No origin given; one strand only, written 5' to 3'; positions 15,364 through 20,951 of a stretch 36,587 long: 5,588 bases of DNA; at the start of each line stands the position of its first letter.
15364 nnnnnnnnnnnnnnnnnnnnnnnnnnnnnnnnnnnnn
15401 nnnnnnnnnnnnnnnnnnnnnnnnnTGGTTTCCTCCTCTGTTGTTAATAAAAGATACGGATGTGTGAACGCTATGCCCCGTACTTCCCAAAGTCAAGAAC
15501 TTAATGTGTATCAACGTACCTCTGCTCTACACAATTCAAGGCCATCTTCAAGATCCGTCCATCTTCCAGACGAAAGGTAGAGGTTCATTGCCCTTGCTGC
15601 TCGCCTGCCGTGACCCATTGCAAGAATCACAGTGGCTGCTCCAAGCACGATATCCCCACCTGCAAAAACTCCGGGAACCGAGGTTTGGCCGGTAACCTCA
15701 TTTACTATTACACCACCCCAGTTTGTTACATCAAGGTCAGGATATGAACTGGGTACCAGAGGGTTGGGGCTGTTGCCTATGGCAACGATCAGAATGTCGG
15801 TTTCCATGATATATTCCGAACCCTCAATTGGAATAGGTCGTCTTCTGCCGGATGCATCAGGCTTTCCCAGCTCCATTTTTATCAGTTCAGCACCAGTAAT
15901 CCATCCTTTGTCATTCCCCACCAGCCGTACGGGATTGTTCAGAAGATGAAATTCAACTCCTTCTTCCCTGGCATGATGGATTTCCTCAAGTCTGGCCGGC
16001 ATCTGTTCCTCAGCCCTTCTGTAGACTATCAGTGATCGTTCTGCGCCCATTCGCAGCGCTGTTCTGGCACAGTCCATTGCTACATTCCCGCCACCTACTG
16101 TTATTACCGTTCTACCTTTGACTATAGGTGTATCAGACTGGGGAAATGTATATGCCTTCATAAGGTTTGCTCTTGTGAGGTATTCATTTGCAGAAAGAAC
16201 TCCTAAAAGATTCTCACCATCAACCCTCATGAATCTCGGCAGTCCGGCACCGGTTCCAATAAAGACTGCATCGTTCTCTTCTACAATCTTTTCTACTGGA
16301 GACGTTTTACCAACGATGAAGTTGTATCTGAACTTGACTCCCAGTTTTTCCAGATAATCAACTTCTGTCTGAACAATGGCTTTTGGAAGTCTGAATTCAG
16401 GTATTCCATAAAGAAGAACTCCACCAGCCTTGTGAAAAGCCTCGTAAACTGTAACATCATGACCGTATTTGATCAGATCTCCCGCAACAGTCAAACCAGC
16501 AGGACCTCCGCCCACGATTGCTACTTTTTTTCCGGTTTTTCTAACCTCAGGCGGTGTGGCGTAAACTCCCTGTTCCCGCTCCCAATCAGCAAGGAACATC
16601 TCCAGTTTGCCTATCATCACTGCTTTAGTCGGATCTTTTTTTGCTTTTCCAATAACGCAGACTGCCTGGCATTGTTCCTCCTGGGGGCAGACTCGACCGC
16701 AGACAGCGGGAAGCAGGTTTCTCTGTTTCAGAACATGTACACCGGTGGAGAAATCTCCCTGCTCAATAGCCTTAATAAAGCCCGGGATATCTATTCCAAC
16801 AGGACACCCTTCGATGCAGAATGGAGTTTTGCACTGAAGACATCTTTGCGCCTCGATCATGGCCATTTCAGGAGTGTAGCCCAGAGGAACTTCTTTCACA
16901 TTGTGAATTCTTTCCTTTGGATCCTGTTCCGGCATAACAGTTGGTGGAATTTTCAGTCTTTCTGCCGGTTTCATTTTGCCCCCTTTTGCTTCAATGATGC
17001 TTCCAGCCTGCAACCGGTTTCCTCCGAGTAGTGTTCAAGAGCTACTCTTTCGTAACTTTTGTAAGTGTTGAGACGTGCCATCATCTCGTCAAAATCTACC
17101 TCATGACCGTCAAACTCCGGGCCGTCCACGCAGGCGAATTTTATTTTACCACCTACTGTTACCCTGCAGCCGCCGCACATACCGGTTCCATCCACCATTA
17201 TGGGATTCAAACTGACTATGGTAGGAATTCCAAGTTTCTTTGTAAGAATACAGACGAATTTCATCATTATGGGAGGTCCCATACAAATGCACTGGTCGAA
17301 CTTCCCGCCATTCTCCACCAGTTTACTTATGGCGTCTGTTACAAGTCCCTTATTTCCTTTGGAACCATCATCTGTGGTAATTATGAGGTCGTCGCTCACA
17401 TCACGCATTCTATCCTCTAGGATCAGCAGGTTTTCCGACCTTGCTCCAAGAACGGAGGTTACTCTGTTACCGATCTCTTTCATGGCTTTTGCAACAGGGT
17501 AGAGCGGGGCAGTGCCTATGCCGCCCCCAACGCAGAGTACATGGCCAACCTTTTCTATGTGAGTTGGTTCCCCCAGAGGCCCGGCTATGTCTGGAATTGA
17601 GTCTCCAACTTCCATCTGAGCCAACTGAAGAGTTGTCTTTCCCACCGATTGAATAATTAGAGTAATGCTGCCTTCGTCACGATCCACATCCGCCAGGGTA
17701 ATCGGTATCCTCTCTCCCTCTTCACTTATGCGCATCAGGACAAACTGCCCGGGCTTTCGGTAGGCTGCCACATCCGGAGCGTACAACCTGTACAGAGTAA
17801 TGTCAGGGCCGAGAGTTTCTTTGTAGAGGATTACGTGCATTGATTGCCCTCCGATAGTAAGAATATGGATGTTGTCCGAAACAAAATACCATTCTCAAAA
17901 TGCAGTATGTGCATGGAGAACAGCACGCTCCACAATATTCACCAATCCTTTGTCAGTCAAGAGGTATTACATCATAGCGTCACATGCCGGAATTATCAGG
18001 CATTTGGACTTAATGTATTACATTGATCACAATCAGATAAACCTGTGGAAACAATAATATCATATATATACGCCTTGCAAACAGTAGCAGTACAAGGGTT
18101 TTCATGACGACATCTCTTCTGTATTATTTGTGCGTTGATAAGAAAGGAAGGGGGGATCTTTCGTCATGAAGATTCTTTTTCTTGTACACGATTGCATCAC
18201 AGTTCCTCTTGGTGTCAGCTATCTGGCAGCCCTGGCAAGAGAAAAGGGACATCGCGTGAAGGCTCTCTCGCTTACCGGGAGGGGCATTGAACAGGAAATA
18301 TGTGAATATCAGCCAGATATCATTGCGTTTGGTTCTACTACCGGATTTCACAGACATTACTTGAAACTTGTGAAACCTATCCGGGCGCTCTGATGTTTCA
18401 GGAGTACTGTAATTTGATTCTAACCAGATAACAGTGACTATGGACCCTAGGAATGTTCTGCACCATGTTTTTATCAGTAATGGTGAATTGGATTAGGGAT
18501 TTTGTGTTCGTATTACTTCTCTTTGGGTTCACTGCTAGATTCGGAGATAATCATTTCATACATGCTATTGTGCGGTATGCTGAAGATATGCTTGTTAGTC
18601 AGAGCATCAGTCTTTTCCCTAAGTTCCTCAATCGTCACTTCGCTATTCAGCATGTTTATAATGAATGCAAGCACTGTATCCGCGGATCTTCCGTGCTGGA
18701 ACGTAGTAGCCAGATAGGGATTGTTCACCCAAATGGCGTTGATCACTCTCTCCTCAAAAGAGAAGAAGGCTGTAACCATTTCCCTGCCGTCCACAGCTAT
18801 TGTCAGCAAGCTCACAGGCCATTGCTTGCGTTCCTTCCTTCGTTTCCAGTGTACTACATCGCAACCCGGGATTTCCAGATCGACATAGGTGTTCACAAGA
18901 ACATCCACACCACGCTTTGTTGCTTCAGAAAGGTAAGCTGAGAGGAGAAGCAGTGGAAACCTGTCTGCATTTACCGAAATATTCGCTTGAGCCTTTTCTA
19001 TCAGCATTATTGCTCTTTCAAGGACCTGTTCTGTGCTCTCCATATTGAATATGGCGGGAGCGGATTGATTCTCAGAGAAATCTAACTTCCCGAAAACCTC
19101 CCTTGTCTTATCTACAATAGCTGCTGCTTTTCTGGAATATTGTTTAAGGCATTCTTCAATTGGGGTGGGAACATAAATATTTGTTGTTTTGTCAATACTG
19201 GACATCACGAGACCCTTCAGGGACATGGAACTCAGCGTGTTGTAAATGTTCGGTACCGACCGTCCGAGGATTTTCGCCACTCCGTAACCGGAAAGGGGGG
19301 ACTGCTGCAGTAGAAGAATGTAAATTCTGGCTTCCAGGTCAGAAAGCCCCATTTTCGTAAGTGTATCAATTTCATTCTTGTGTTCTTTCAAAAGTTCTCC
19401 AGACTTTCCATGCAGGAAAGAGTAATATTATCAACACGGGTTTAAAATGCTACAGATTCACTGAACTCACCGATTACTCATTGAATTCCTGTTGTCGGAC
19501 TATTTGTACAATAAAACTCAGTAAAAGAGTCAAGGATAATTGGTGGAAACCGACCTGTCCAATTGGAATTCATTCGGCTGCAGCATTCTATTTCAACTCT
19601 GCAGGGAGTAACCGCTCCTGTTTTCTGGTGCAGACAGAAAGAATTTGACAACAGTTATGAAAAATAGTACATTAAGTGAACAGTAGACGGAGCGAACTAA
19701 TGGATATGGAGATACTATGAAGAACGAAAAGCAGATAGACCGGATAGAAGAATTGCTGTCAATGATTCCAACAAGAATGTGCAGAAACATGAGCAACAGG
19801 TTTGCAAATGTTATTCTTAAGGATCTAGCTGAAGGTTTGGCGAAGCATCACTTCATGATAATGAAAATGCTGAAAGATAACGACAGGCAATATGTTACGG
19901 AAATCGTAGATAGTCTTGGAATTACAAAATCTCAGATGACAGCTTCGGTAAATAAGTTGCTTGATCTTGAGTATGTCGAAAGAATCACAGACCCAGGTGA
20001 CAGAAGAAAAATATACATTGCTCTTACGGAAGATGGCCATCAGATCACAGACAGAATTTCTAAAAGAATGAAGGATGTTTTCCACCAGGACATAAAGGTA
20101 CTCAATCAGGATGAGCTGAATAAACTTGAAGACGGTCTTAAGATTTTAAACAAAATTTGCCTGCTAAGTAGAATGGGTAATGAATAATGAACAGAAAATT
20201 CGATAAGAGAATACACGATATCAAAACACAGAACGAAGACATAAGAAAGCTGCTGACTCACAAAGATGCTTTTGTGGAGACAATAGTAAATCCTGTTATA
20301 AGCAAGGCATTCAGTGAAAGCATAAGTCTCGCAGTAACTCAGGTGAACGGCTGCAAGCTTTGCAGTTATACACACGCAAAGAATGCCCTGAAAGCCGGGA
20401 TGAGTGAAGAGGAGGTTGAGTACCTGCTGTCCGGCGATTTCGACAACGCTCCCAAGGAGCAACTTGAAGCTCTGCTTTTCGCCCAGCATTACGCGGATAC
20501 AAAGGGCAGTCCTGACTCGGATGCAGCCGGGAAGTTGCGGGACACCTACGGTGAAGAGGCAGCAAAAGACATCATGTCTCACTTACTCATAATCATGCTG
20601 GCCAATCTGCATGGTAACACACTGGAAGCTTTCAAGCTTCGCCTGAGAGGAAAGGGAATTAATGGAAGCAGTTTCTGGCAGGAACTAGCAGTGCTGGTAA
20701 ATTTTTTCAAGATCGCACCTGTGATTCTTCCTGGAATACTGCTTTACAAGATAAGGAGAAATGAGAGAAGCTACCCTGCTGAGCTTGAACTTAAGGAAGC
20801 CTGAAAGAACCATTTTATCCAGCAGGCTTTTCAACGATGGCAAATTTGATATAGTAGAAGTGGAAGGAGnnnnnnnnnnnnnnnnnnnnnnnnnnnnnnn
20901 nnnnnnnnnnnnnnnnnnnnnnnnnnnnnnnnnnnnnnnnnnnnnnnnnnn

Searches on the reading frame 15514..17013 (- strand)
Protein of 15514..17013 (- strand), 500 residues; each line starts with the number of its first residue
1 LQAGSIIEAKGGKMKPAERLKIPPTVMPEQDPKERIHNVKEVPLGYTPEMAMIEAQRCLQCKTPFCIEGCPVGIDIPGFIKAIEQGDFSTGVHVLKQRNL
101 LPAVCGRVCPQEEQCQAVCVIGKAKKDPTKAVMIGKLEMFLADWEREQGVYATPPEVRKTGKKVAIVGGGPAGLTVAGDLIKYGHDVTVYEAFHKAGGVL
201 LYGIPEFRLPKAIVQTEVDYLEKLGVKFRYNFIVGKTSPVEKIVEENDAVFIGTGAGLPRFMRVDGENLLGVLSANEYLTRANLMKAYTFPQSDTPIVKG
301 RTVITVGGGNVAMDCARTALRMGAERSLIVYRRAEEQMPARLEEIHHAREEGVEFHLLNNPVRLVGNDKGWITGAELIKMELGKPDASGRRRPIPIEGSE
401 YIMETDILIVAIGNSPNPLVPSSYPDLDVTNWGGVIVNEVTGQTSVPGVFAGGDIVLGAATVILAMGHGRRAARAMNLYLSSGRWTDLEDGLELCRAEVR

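Call 3: search_protein_families(library=pfam, proteins=[window:15514-17013:-], max_evalue=1)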
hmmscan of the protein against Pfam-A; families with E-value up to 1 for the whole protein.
window:15514-17013:- (500 aa): 21 families
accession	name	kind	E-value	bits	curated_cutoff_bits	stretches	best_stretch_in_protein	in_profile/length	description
PF14691.11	Fer4_20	-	2.1e-40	137.5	25.8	1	35-149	1-112/113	Dihydroprymidine dehydrogenase domain II, 4Fe-4S cluster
PF07992.20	Pyr_redox_2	-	1.1e-30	107.6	26.1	1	162-469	1-291/291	Pyridine nucleotide-disulphide oxidoreductase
PF00070.33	Pyr_redox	-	2.3e-14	54.1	22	2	303-370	2-72/82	Pyridine nucleotide-disulphide oxidoreductase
PF13738.12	Pyr_redox_3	-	1.4e-07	31.5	30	2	157-191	159-194/305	Pyridine nucleotide-disulphide oxidoreductase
PF13241.12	NAD_binding_7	-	5.6e-07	30.5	22.1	2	160-190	6-36/104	Putative NAD(P)-binding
PF13450.12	NAD_binding_8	-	2.1e-05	25.2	21.9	1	166-198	1-33/68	NAD(P)-binding Rossmann-like domain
PF01262.27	AlaDh_PNT_C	-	3.2e-05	23.9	23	1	272-331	2-59/214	Alanine dehydrogenase/PNT, C-terminal domain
PF01266.30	DAO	-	7.8e-05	22.8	27.9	1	163-197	1-35/353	FAD dependent oxidoreductase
PF01494.25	FAD_binding_3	-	0.0004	20.1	22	1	163-193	3-33/349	FAD binding domain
PF02826.25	2-Hacid_dh_C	-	0.0012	18.7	25.1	0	153-195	28-70/178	D-isomer specific 2-hydroxyacid dehydrogenase, NAD binding domain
PF03486.20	HI0933_like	-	0.0013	18.6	50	1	163-197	2-36/244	HI0933-like protein Rossmann domain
PF03807.23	F420_oxidored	-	0.0075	17.3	21.6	0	163-189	1-28/94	NADP oxidoreductase coenzyme F420-dependent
PF01488.26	Shikimate_DH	-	0.011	16.2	24.3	0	298-336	10-48/138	Shikimate / quinate 5-dehydrogenase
PF01946.23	Thi4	-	0.013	15.2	26.2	1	163-228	19-84/235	Thi4 family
PF00890.30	FAD_binding_2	-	0.049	13.2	20.4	1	164-198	2-36/414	FAD binding domain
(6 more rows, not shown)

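Call 4: search_protein_families(library=ncbifam, proteins=[window:15514-17013:-], max_evalue=0.1)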
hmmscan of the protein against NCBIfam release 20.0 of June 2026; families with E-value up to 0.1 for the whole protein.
window:15514-17013:- (500 aa): 110 families (the best 25 are shown)
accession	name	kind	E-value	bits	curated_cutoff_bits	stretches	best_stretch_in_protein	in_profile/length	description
NF009414.0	PRK12778.1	equivalog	1.9e-208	694.4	1103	1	11-482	283-751/752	bifunctional dihydroorotate dehydrogenase B NAD binding subunit/NADPH-dependent glutamate synthase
TIGR01316.1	gltA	equivalog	1.5e-184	614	471.75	1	32-480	2-449/449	NADPH-dependent glutamate synthase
NF009413.0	PRK12775.1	equivalog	2e-157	525.8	1895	1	19-484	294-758/1006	putative trifunctional 2-polyprenylphenol hydroxylase/glutamate synthase subunit beta/ferritin domain-containing protein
NF009415.0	PRK12779.1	equivalog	4.2e-120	402.2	1519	1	68-476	212-622/944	putative bifunctional glutamate synthase subunit beta/2-polyprenylphenol hydroxylase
NF009410.0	PRK12771.1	subfamily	3.2e-113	379.3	516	2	63-483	47-448/566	NAD(P)-binding protein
TIGR01318.1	gltD_gamma_fam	subfamily_domain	3.3e-112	375.4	482.95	1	32-480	16-465/467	glutamate synthase, small subunit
NF009454.0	PRK12814.1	equivalog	4.8e-110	368.8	916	2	66-482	104-502/657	putative NADPH-dependent glutamate synthase small subunit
NF009408.0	PRK12769.1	equivalog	2.4e-105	353.1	1003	1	21-481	189-652/659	formate-dependent uric acid utilization protein AegA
NF010590.0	PRK13984.1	equivalog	1.9e-85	287.2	946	1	21-482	155-608/611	putative oxidoreductase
NF009451.0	PRK12809.1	equivalog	2e-85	287.4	1154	1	33-477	185-631/639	formate-dependent uric acid utilization protein YgfT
TIGR01317.1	GOGAT_sm_gam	subfamily_domain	2.1e-81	274.2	447.7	1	20-481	6-479/485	glutamate synthase small subunit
NF009409.0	PRK12770.1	subfamily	4e-80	269.6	343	1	157-482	14-352/360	putative glutamate synthase subunit beta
TIGR03315.1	Se_ygfK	equivalog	2e-77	260.6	835.3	1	60-476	441-835/1012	putative selenate reductase subunit YgfK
NF045663.1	diclust_near_Sec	equivalog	3.5e-42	144.4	530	3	56-258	10-201/759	pyridine nucleotide-disulfide oxidoreductase/dicluster-binding protein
TIGR01292.1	TRX_reduct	equivalog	6.1e-16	58.1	343.45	1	294-480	135-300/300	thioredoxin-disulfide reductase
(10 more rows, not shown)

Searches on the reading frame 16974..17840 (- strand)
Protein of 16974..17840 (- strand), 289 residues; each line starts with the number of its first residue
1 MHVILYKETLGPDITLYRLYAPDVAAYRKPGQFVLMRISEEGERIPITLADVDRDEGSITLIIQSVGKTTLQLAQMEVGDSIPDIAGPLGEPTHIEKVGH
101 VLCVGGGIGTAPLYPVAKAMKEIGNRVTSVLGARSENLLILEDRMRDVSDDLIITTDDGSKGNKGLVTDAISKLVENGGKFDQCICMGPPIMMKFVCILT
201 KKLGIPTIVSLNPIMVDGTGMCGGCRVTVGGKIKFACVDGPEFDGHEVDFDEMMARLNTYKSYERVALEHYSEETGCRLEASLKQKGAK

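Call 3: search_protein_families(library=pfam, proteins=[window:16974-17840:-], max_evalue=1)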
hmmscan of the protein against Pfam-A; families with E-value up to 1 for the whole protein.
window:16974-17840:- (289 aa): 2 families
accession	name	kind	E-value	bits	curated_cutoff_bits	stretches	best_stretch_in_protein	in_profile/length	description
PF10418.14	DHODB_Fe-S_bind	-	1.6e-13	50.6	23.9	1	212-249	1-41/41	Iron-sulfur cluster binding domain of dihydroorotate dehydrogenase B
PF00175.26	NAD_binding_1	-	1.2e-06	29.6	22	1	104-197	2-108/109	Oxidoreductase NAD-binding domain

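Call 4: search_protein_families(library=ncbifam, proteins=[window:16974-17840:-], max_evalue=0.1)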
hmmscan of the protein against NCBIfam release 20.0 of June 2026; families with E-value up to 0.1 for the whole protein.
window:16974-17840:- (289 aa): 17 families
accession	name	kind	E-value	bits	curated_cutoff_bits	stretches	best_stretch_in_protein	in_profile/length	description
NF004862.0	PRK06222.1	subfamily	2.2e-124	414.5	220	1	1-277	1-277/281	sulfide/dihydroorotate dehydrogenase-like FAD/NAD-binding protein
NF009414.0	PRK12778.1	equivalog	4.2e-120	402.2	1103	1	1-284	1-283/752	bifunctional dihydroorotate dehydrogenase B NAD binding subunit/NADPH-dependent glutamate synthase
NF009413.0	PRK12775.1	equivalog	1.9e-96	323.9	1895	1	1-285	1-283/1006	putative trifunctional 2-polyprenylphenol hydroxylase/glutamate synthase subunit beta/ferritin domain-containing protein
NF009415.0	PRK12779.1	equivalog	6.5e-70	236.1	1519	1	3-269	652-939/944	putative bifunctional glutamate synthase subunit beta/2-polyprenylphenol hydroxylase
NF000796.0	PRK00054.1-1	equivalog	3.2e-45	154.3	224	1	26-260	27-246/254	dihydroorotate dehydrogenase electron transfer subunit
NF000798.0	PRK00054.1-3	equivalog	1.2e-38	133.2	219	1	25-249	28-243/244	dihydroorotate dehydrogenase electron transfer subunit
NF000799.0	PRK00054.1-4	equivalog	1e-34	119.8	314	1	23-248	28-256/258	dihydroorotate dehydrogenase electron transfer subunit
NF000797.0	PRK00054.1-2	equivalog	9.7e-33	113.5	270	1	7-245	22-262/267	dihydroorotate dehydrogenase electron transfer subunit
TIGR02911.1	sulfite_red_B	equivalog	2.3e-22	79.3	288.6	1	27-244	30-252/261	anaerobic sulfite reductase subunit AsrB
NF006220.0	PRK08345.1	subfamily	9.2e-20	71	395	2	28-142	43-161/294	cytochrome-c3 hydrogenase subunit gamma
NF004470.0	PRK05802.1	equivalog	4.2e-16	58.9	313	1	12-233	78-309/330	sulfide/dihydroorotate dehydrogenase-like FAD/NAD-binding protein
NF040830.1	sulfhyd_ShyC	equivalog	5.1e-16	58.7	600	2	28-120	39-130/288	NAD(P)-dependent hydrogenase/sulfhydrogenase 2 subunit gamma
NF040835.1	sulfhyd_HydG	equivalog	5.8e-15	55.3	650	1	6-244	26-280/292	NADPH-dependent hydrogenase/sulfhydrogenase 1 subunit gamma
NF040810.1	BenC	equivalog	2.3e-07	30.3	430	1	30-204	136-319/333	benzoate 1,2-dioxygenase electron transfer component BenC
NF045803.1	MethMoxFADbindMmoC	equivalog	4.2e-07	29.1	500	1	27-207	139-332/343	aromatic/alkene monooxygenase hydroxylase FAD-binding subunit MmoC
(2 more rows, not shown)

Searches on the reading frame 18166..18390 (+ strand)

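Call 89: search_protein_families(library=pfam, proteins=[window:18166-18390:+], max_evalue=1)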
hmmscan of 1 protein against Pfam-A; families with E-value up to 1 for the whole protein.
seq(75 aa): 1 family
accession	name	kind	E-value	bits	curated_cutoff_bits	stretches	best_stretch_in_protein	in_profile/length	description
PF02310.24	B12-binding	-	1.3e-06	28.7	32.1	1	11-70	11-73/121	B12 binding domain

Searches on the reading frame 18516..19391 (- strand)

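Call 3: search_protein_families(library=pfam, proteins=[window:18516-19391:-], max_evalue=1)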
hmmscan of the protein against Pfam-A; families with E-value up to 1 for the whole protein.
window:18516-19391:- (292 aa): 4 families
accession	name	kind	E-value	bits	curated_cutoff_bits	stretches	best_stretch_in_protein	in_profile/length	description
PF01978.25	TrmB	-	1.1e-14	54.4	25.6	1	11-79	1-68/68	Sugar-specific transcriptional regulator TrmB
PF11495.14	Regulator_TrmB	-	4.9e-07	29.7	22.2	1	114-233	2-122/233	Archaeal transcriptional regulator TrmB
PF25212.1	HVO_A0114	-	0.011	15.9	27.6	1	23-75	27-80/84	HVO_A0114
PF08279.18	HTH_11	-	0.22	11.9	25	0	23-60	5-43/55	HTH domain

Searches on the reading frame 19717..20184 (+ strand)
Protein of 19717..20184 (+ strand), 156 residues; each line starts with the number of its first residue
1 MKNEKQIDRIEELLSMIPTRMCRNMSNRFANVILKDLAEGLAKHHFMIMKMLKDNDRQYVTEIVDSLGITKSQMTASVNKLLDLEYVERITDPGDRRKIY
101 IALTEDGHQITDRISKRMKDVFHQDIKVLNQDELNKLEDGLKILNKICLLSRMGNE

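Call 41: search_protein_families(library=pfam, proteins=[window:19717-20184:+], max_evalue=0.001)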
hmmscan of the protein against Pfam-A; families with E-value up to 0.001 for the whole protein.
window:19717-20184:+ (156 aa): 7 families
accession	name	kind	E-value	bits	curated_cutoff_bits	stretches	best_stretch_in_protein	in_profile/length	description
PF12802.13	MarR_2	-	3.3e-10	40.4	27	1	43-97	5-60/61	MarR family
PF01047.28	MarR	-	3.7e-10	40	24.6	1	45-98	5-58/59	MarR family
PF13601.12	HTH_34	-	1.1e-06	29.1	27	1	46-120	3-78/80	Winged helix DNA-binding domain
PF22381.2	Staph_reg_Sar_Rot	-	2.9e-06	27.7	27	1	40-114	11-85/85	Transcriptional regulator SarA/Rot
PF13463.12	HTH_27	-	3e-06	27.9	22.2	1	44-107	4-68/68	Winged helix DNA-binding domain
PF13412.12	HTH_24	-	0.00011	22.2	21.9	0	43-88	3-48/48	Winged helix-turn-helix DNA-binding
PF01022.26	HTH_5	-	0.00049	20.4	22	0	47-88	6-46/47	Bacterial regulatory protein, arsR family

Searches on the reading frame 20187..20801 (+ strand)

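Call 41: search_protein_families(library=pfam, proteins=[window:20187-20801:+], max_evalue=0.001)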
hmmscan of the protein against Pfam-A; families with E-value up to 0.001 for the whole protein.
window:20187-20801:+ (205 aa): 1 family
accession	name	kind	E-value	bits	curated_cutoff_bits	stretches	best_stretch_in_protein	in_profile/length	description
PF02627.25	CMD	-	1.6e-07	31.6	23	1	35-80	17-62/84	Carboxymuconolactone decarboxylase family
